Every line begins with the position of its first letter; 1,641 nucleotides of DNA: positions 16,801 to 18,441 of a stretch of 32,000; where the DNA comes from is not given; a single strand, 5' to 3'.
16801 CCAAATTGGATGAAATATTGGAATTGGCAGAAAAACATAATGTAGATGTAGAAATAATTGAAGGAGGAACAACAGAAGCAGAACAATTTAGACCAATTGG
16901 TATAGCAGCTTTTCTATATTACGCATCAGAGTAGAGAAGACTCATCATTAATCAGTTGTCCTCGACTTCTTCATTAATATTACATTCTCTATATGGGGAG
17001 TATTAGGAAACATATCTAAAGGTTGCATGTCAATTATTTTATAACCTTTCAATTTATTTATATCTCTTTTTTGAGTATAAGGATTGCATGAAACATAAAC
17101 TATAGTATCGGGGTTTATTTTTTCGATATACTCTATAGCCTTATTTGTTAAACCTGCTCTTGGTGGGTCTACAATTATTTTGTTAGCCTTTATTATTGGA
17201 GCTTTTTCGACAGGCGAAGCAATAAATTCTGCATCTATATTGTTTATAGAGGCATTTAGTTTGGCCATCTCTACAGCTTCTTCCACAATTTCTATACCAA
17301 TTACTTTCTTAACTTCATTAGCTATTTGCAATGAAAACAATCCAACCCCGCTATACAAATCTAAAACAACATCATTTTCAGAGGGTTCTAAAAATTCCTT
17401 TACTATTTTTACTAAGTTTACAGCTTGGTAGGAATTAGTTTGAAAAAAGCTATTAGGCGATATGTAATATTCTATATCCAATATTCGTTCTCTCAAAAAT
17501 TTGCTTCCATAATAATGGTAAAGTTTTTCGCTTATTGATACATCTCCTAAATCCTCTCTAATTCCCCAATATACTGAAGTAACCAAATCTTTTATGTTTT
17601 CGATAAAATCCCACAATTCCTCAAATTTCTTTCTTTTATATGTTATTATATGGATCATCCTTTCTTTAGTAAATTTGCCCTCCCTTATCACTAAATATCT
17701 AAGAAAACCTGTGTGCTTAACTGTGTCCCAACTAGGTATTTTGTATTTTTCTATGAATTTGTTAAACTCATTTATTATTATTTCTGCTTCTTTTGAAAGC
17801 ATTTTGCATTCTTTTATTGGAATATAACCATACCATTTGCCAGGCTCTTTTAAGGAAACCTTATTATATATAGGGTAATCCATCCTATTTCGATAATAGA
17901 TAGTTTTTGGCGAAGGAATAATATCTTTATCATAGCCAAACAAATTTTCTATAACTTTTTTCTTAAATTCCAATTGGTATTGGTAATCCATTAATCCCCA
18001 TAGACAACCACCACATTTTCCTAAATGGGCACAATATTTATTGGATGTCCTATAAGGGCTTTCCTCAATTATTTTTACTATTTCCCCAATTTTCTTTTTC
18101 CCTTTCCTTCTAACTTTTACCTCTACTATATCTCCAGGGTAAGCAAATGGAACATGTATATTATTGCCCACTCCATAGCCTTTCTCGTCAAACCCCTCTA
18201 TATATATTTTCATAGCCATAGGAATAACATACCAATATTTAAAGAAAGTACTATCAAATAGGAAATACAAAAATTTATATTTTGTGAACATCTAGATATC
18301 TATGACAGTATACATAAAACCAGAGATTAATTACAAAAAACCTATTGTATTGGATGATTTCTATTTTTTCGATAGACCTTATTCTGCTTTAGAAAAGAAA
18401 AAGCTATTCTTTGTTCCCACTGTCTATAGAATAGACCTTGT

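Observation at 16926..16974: C/D box sRNA candidate laid across the stop codons of two convergent genes, with canonical and degenerate boxes swapped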

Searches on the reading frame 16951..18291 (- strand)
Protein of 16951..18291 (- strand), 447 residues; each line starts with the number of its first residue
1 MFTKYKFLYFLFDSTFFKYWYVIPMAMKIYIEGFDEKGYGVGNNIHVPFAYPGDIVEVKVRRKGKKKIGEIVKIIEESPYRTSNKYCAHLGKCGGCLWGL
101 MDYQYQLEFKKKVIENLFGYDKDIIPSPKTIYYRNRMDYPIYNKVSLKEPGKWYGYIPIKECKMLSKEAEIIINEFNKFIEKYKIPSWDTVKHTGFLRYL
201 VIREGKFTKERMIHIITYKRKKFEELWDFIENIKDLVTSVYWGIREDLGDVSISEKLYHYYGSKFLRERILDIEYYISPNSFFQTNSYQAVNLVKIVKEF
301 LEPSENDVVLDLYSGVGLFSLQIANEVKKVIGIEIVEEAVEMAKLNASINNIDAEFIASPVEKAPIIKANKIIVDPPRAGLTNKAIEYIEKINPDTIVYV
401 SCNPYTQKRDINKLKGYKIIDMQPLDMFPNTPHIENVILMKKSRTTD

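Call 11: find_homologous_proteins(query=window:16951-18291:-, max_evalue=1e-10)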
Query window:16951-18291:- (447 aa): 7728 proteins with E <= 1e-10 among 8000 candidates; the best 120 are listed.
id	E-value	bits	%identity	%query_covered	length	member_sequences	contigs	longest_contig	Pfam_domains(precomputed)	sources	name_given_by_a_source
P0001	4.4e-283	957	100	95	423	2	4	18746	PF13847.13,PF05175.21,PF02475.24,PF08123.20,PF21579.5,PF05958.18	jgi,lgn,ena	-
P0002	2.7e-199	681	70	93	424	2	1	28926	PF13847.13,PF05175.21,PF02475.24,PF21579.5,PF05958.18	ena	-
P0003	3.8e-171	588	62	93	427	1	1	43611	PF13847.13,PF05175.21,PF13649.13,PF02475.24,PF09445.17,PF21579.5,PF05958.18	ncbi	-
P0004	3.3e-150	519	70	75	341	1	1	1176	PF13847.13,PF05175.21,PF13649.13,PF02475.24,PF09445.17,PF05958.18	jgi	jgi:23S rRNA (uracil-5-)-methyltransferase RumA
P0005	9.1e-99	349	48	80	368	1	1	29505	PF13847.13,PF02475.24,PF05958.18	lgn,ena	-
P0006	1.0e-98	349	50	80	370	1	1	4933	PF03602.22,PF02475.24,PF09445.17,PF05958.18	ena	-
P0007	7.2e-98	346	43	93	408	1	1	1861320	PF13847.13,PF06325.20,PF05175.21,PF03602.22,PF13649.13,PF02475.24,PF21579.5,PF05958.18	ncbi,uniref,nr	ncbi:putative RNA methyltransferase [Pyrococcus sp. NA2]|uniref:23S rRNA (uracil(1939)-C(5))-methylt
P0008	8.9e-98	346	44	92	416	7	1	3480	PF13847.13,PF06325.20,PF05175.21,PF03602.22,PF13649.13,PF02475.24,PF01938.27,PF05958.18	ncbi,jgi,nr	ncbi:MAG: 23S rRNA (uracil(1939)-C(5))-methyltransferase RlmD [Thermoplasmata archaeon]|nr:MAG: 23S 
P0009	5.3e-97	344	44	93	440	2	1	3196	PF13847.13,PF21579.5,PF01938.27,PF05958.18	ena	-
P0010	1.5e-95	339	43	93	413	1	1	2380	PF13847.13,PF05175.21,PF03602.22,PF02475.24,PF21579.5,PF05958.18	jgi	jgi:23S rRNA (uracil-5-)-methyltransferase RumA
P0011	4.0e-95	337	41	93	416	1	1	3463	PF13847.13,PF05175.21,PF03602.22,PF02475.24,PF05958.18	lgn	-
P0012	8.8e-95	336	41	93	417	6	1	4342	PF13847.13,PF05958.18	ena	-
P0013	1.2e-94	336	43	92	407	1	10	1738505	PF13847.13,PF13489.13,PF06325.20,PF05175.21,PF03602.22,PF13649.13,PF02475.24,PF21579.5,PF05958.18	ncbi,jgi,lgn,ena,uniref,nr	ncbi:23S rRNA (uracil(1939)-C(5))-methyltransferase RlmD [Pyrococcus horikoshii]|uniref:tRNA (uracil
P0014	3.5e-94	334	41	92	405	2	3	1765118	PF13847.13,PF06325.20,PF03848.21,PF05175.21,PF13649.13,PF02475.24,PF21579.5,PF05958.18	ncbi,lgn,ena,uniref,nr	ncbi:23S rRNA (uracil(1939)-C(5))-methyltransferase RlmD [Pyrococcus abyssi]|uniref:tRNA (uracil(54)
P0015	4.6e-94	334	40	93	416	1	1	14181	PF13847.13,PF05175.21,PF03602.22,PF02475.24,PF05958.18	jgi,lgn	jgi:23S rRNA (uracil-5-)-methyltransferase RumA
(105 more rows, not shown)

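Call 13: find_encoding_contigs(protein=P0002, flank=4000, max_places=3)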
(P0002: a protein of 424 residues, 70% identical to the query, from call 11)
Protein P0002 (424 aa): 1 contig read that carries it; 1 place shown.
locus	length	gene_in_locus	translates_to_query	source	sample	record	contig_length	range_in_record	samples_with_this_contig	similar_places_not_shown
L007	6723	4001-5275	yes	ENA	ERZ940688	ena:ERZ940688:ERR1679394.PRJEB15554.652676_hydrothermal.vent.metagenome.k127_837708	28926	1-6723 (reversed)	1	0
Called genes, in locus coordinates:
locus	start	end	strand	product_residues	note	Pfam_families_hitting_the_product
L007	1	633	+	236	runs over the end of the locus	PF04055:Radical_SAM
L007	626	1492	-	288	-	-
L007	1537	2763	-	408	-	PF02812:ELFV_dehydrog_N, PF00208:ELFV_dehydrog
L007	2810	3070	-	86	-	PF01247:Ribosomal_L35Ae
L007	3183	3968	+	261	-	-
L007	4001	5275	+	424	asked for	PF21579:PabTrmU54_TRAM_dom, PF05958:tRNA_U5-meth_tr, PF02475:TRM5-TYW2_MTfase (weak), PF05175:MTS (weak), PF13847:Methyltransf_31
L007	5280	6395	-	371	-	PF13884:Peptidase_S74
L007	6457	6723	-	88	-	?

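Call 14: find_encoding_contigs(protein=P0003, flank=4000, max_places=3)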
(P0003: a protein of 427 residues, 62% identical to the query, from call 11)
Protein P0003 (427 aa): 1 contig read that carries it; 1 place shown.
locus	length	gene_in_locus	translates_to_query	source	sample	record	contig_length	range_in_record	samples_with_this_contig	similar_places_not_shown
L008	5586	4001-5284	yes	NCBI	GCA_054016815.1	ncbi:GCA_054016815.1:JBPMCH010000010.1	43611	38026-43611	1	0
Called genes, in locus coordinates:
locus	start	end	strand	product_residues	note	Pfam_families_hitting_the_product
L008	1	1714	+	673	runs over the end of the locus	PF03104:DNA_pol_B_exo1, PF13482:RNase_H_2, PF10108:DNA_pol_B_exo2, PF00136:DNA_pol_B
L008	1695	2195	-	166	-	-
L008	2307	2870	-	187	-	-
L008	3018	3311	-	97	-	-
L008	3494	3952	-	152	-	-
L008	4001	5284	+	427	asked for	PF21579:PabTrmU54_TRAM_dom, PF05958:tRNA_U5-meth_tr, PF02475:TRM5-TYW2_MTfase, PF05175:MTS, PF09445:Methyltransf_15 (weak), PF13649:Methyltransf_25 (weak), PF13847:Methyltransf_31, PF05958:tRNA_U5-meth_tr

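Call 23: find_encoding_contigs(protein=P0014, flank=6000, max_places=2)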
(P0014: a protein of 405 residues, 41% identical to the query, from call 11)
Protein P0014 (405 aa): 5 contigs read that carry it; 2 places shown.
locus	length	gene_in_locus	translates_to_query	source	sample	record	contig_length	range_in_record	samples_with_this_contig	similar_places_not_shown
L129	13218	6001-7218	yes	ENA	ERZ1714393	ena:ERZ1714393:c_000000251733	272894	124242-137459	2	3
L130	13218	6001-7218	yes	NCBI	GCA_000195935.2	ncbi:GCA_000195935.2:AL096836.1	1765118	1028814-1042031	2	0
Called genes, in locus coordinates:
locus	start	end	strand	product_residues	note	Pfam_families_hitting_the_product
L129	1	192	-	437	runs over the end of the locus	PF00860:Xan_ur_permease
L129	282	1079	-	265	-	PF01048:PNP_UDP_1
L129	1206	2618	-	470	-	-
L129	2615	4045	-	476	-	PF07969:Amidohydro_3, PF01979:Amidohydro_1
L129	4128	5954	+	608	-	PF01855:POR_N, PF02775:TPP_enzyme_C, PF12797:Fer4_2 (faint), PF12838:Fer4_7 (weak), PF13237:Fer4_10 (faint), PF14697:Fer4_21 (weak), PF00037:Fer4 (weak)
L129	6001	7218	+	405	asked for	PF21579:PabTrmU54_TRAM_dom, PF05958:tRNA_U5-meth_tr, PF02475:TRM5-TYW2_MTfase, PF03848:TehB (faint), PF05175:MTS, PF06325:PrmA (weak), PF13649:Methyltransf_25 (weak), PF13847:Methyltransf_31 (weak)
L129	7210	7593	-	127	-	PF01575:MaoC_dehydratas, PF03061:4HBT, PF22636:FlK (weak)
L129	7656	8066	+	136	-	PF09999:DUF2240 (weak)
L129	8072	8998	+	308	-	PF13489:Methyltransf_23, PF08241:Methyltransf_11, PF08242:Methyltransf_12 (weak), PF13649:Methyltransf_25, PF01209:Ubie_methyltran, PF13847:Methyltransf_31 (weak), PF11505:DUF3216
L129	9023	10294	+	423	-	PF03193:RsgA_GTPase (faint), PF13167:GTP-bdg_N, PF16360:GTP-bdg_M, PF00009:GTP_EFTU (weak), PF02421:FeoB_N, PF00350:Dynamin_N (faint), PF01926:MMR_HSR1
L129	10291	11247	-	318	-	PF01384:PHO4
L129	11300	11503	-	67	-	-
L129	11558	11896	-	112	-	-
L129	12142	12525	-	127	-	-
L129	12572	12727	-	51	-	-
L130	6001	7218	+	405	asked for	PF21579:PabTrmU54_TRAM_dom, PF05958:tRNA_U5-meth_tr, PF02475:TRM5-TYW2_MTfase, PF03848:TehB (faint), PF05175:MTS, PF06325:PrmA (weak), PF13649:Methyltransf_25 (weak), PF13847:Methyltransf_31 (weak)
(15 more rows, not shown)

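Call 57: search_solved_structures(query=window:16951-18219:-, max_evalue=1e-10)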
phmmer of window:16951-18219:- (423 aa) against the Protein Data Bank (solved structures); distinct sequences matched with E-value up to 1e-10: 8.
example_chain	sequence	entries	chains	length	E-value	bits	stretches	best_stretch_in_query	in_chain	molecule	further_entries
2jjq_A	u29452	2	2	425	8.4e-99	334.5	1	7-413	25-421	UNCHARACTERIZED RNA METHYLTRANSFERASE PYRAB10780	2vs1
8z62_A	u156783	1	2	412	3.4e-77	263.3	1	3-416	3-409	23S rRNA (uracil(747)-C(5))-methyltransferase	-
5xj1_A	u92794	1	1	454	5.5e-48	167.1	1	22-418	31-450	Uncharacterized RNA methyltransferase SP_1029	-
5xj2_A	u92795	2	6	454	1.3e-47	165.8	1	22-418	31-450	Uncharacterized RNA methyltransferase SP_1029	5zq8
5zq1_A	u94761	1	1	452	1.5e-47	165.6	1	22-418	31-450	Uncharacterized RNA methyltransferase SP_1029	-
5zq0_A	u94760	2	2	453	1.5e-47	165.6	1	22-418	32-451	Uncharacterized RNA methyltransferase SP_1029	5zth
1uwv_A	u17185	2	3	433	1.4e-31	113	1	10-418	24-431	23S RRNA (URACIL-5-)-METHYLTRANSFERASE RUMA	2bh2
3bt7_A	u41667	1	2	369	3e-13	52.6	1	251-416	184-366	tRNA (uracil-5-)-methyltransferase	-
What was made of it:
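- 16948..18219 (-): NEQ053, a RumA/TrmU54-type m5U RNA methyltransferase (423 aa as called; the ORF extends to 18291). Its 3' end supplies the 5' half of the sRNA. The closest solved structure is P. abyssi PAB0719 (2JJQ), E = 8e-99 (call 57).
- NEQ053 is closest to the tRNA-U54 enzyme PAB0719, at 334 bits, against 263 for the U747 enzyme and 113 for RumA (call 57).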
